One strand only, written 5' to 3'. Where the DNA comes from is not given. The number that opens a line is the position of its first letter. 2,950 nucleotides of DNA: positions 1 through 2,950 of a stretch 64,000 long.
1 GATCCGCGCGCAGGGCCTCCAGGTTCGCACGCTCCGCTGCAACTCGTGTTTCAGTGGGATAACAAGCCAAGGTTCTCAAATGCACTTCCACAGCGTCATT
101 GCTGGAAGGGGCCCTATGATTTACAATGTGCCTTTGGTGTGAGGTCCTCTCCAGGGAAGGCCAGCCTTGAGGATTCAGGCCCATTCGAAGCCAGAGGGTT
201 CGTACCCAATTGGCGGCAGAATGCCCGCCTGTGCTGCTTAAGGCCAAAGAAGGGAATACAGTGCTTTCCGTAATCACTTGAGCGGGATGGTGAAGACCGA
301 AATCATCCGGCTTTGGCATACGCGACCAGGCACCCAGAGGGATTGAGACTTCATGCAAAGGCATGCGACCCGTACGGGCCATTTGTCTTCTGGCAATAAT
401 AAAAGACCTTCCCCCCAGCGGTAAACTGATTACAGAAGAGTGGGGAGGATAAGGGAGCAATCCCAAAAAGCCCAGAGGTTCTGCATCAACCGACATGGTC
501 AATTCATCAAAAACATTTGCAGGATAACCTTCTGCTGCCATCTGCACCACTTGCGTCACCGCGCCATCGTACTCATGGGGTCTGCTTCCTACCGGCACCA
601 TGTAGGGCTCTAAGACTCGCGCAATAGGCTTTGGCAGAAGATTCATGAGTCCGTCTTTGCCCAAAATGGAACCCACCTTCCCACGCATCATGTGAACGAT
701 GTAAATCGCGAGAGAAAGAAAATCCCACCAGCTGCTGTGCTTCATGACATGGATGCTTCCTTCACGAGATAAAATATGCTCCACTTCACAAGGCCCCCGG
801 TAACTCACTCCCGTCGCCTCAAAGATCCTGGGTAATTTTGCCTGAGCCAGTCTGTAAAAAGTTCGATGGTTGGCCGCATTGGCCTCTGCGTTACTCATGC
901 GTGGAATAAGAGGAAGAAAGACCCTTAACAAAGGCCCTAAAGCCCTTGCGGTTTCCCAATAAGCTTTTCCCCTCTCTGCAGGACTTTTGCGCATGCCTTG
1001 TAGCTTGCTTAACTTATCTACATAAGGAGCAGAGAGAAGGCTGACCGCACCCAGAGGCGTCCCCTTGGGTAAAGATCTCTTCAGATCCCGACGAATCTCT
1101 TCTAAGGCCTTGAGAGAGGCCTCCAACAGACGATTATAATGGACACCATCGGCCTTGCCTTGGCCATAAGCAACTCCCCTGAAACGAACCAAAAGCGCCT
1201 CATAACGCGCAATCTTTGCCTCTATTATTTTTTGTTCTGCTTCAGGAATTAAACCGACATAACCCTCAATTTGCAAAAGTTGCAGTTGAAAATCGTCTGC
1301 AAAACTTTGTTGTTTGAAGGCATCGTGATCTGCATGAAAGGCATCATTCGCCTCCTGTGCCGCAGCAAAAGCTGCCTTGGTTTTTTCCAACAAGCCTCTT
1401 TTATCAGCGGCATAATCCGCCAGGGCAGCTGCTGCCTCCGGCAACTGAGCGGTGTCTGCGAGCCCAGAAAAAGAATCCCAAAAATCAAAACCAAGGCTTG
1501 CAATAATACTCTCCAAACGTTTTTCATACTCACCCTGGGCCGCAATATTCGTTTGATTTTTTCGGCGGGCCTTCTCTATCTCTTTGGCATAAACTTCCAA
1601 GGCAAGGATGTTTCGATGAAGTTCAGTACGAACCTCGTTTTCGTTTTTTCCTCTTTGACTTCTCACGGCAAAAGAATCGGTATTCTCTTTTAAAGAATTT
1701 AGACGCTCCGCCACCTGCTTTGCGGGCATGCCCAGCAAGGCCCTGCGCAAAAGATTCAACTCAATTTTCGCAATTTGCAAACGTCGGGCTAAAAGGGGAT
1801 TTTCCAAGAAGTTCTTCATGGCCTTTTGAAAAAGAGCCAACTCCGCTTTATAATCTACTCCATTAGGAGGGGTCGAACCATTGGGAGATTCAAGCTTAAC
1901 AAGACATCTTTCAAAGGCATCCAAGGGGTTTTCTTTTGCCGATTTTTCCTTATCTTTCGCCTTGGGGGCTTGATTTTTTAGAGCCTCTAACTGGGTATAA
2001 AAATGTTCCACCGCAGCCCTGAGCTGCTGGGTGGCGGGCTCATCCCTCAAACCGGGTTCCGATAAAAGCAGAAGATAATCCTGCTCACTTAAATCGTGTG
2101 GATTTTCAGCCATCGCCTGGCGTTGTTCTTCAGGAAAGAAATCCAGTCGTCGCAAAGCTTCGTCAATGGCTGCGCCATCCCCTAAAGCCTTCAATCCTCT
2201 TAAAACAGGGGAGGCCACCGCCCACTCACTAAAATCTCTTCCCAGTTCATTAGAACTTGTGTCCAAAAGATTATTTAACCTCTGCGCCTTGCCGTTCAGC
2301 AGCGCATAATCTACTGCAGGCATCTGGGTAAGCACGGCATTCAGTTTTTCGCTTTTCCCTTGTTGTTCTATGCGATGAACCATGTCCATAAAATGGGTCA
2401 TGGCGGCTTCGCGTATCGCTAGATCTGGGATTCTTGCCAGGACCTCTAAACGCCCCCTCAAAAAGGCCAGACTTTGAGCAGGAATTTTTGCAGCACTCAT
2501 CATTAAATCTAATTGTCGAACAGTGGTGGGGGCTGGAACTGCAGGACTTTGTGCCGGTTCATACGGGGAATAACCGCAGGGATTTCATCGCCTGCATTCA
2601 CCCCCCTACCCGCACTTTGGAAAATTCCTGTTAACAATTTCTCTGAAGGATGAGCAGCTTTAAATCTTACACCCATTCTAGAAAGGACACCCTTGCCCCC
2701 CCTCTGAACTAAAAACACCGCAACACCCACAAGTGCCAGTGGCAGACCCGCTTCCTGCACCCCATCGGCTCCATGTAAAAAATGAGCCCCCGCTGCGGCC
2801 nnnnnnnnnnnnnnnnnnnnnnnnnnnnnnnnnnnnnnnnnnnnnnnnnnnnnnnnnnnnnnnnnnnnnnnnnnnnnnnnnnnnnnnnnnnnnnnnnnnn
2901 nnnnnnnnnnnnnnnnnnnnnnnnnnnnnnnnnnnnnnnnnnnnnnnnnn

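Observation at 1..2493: Unlisted large ORF immediately downstream of the giant gene (probable co-transcribed partner)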

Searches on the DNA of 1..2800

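Call 94: search_rna_families(source=window, start=1, end=2800, threshold=gathering)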
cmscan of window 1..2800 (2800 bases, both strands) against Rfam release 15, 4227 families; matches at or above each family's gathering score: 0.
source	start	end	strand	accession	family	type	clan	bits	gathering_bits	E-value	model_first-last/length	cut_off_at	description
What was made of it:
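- On Programmed -1 ribosomal frameshift site: No Rfam hit (call 94).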
